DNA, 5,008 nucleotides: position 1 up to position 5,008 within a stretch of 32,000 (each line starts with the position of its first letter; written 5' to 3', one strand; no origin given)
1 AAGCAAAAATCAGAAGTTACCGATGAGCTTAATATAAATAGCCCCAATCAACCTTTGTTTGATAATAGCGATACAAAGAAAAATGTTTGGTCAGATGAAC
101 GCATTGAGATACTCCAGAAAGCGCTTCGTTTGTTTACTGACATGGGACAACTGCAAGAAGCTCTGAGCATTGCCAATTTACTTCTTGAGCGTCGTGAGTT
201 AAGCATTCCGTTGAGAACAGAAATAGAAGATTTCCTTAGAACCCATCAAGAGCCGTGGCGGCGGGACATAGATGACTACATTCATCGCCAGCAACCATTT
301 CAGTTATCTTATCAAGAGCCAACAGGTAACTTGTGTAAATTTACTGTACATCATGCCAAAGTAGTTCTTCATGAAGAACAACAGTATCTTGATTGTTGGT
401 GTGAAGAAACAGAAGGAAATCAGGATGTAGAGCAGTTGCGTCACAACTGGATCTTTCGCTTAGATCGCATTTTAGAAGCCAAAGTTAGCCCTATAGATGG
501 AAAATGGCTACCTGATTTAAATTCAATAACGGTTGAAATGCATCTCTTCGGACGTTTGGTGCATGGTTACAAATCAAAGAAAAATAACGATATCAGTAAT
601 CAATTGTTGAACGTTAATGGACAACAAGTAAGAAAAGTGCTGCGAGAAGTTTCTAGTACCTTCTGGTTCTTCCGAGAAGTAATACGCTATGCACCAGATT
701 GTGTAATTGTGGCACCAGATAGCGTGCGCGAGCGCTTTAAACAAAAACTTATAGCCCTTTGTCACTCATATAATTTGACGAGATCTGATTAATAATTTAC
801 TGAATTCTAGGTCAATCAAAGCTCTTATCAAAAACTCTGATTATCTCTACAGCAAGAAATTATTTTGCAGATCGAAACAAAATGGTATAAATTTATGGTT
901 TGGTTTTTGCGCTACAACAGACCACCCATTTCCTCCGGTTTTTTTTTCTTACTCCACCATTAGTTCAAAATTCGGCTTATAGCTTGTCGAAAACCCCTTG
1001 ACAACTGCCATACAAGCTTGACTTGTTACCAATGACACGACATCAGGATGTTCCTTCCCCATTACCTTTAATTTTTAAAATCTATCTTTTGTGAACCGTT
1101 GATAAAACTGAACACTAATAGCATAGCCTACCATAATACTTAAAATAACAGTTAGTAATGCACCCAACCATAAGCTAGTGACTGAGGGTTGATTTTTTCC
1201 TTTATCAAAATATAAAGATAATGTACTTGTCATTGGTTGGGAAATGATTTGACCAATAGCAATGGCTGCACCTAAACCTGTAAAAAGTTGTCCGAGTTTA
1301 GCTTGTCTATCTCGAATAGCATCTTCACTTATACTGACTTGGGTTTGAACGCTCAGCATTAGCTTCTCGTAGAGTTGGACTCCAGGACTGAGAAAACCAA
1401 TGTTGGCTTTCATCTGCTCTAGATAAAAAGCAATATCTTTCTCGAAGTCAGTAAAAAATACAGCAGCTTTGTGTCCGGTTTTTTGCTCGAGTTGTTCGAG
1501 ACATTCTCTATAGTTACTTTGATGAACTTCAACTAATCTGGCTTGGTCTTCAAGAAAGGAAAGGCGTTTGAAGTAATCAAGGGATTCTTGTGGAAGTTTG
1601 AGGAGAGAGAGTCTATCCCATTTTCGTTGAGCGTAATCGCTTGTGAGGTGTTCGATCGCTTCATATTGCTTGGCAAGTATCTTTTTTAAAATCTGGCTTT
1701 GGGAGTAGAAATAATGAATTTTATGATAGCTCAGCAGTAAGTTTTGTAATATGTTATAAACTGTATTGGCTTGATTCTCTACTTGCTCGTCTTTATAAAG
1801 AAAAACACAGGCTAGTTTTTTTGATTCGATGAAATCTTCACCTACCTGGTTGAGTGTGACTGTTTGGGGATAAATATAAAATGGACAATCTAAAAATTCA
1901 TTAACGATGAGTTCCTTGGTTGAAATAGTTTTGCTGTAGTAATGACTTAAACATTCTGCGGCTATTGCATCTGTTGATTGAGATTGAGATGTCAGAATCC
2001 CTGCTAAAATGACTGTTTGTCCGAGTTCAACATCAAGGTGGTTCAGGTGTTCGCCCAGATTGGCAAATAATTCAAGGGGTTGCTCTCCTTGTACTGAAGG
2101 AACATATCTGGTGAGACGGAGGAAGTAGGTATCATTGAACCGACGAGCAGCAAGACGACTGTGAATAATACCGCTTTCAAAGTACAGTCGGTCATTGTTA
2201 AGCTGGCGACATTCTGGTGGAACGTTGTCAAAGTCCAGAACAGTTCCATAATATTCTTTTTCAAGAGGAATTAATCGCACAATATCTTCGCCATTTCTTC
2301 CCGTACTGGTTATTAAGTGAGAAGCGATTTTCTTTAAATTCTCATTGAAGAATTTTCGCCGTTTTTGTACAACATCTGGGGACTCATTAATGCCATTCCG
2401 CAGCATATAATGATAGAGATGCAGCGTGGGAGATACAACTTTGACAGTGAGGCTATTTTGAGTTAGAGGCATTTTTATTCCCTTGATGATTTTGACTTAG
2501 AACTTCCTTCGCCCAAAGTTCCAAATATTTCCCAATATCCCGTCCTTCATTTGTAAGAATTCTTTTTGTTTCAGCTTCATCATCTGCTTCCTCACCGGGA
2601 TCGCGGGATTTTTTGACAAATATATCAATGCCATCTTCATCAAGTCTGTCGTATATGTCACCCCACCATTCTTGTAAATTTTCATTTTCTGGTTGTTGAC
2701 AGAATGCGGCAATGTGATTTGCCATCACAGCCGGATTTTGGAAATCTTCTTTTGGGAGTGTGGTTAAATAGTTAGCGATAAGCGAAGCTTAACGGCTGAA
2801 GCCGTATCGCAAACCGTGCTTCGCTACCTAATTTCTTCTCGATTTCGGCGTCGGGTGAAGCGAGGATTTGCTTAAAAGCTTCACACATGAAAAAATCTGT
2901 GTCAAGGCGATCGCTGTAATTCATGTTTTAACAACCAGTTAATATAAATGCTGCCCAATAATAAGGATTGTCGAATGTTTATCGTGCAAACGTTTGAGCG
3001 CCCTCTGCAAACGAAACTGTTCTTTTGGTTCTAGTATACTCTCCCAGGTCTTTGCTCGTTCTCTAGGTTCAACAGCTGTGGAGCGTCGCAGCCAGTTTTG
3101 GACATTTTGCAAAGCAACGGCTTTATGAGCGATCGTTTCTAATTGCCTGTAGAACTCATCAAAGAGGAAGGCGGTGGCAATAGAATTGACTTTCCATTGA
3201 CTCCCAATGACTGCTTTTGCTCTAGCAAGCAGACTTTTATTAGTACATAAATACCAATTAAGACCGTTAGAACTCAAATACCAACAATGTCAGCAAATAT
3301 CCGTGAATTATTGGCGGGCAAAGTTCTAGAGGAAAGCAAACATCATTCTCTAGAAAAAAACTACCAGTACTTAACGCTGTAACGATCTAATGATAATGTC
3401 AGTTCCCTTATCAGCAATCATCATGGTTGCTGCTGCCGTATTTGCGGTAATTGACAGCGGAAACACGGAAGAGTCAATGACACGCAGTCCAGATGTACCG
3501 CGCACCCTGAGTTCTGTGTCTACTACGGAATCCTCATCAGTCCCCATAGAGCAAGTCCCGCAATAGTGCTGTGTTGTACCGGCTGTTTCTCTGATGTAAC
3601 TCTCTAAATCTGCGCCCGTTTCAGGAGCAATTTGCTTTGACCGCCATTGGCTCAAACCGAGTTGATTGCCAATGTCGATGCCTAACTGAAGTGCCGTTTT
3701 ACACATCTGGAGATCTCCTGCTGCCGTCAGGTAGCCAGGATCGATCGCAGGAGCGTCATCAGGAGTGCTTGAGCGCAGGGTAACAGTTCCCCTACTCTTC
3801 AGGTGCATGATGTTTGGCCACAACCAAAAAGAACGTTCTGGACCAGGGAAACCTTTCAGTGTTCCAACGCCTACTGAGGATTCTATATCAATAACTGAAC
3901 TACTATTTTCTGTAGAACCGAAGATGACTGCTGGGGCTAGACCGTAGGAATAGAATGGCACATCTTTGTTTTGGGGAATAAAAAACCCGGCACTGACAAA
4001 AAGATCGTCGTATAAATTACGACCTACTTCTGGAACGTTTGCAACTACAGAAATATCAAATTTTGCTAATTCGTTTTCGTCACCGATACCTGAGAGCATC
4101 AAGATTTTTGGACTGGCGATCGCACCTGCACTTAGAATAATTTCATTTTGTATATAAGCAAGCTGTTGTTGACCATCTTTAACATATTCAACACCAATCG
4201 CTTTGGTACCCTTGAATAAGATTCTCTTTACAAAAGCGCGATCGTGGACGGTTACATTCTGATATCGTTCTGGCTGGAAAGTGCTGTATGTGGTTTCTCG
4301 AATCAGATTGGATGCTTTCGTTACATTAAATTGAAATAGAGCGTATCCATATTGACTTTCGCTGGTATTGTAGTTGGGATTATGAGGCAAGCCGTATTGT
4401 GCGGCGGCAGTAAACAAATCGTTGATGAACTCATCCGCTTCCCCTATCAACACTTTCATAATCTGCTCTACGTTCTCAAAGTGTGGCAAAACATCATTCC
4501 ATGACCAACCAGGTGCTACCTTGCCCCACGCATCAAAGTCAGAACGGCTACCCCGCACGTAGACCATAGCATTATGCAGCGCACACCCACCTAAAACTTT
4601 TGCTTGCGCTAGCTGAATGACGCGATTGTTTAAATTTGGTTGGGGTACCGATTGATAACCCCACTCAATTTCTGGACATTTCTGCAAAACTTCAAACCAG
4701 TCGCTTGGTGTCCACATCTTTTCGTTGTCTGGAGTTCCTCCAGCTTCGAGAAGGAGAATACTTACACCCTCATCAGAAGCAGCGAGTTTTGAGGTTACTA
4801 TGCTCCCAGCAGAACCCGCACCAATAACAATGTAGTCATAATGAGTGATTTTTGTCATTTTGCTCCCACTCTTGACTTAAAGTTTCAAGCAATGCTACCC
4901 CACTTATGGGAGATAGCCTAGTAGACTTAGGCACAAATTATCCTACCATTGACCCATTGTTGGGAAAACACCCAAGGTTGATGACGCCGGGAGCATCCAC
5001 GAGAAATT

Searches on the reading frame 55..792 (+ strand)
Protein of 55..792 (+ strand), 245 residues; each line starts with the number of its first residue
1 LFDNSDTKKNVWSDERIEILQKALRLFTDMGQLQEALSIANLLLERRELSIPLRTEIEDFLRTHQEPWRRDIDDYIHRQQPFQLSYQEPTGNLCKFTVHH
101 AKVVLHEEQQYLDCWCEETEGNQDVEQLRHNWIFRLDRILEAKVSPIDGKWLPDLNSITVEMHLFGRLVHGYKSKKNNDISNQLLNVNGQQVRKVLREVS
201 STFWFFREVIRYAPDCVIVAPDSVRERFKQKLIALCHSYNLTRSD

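Call 40: search_protein_families(library=pfam, proteins=[window:55-792:+], max_evalue=0.001)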
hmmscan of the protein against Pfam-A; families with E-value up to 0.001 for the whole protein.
window:55-792:+ (245 aa): 2 families
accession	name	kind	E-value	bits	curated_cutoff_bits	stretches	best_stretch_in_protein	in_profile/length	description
PF13280.12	WYL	-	8.1e-06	26.2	21.8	1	71-144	5-70/70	WYL domain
PF25583.1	WCX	-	2.1e-05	25.2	23.9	1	198-232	38-72/76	WCX domain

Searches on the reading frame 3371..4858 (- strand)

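Call 40: search_protein_families(library=pfam, proteins=[window:3371-4858:-], max_evalue=0.001)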
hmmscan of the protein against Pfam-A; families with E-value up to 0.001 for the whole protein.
window:3371-4858:- (495 aa): 3 families
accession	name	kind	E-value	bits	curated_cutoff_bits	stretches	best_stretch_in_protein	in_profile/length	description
PF00732.25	GMC_oxred_N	-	1.8e-36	126.4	23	1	7-285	1-216/218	GMC oxidoreductase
PF05199.19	GMC_oxred_C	-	5.4e-35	121.4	24.6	1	354-482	2-139/139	GMC oxidoreductase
PF05834.18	Lycopene_cycl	-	2.8e-05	23.8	23.4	1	8-82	1-78/380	Lycopene cyclase protein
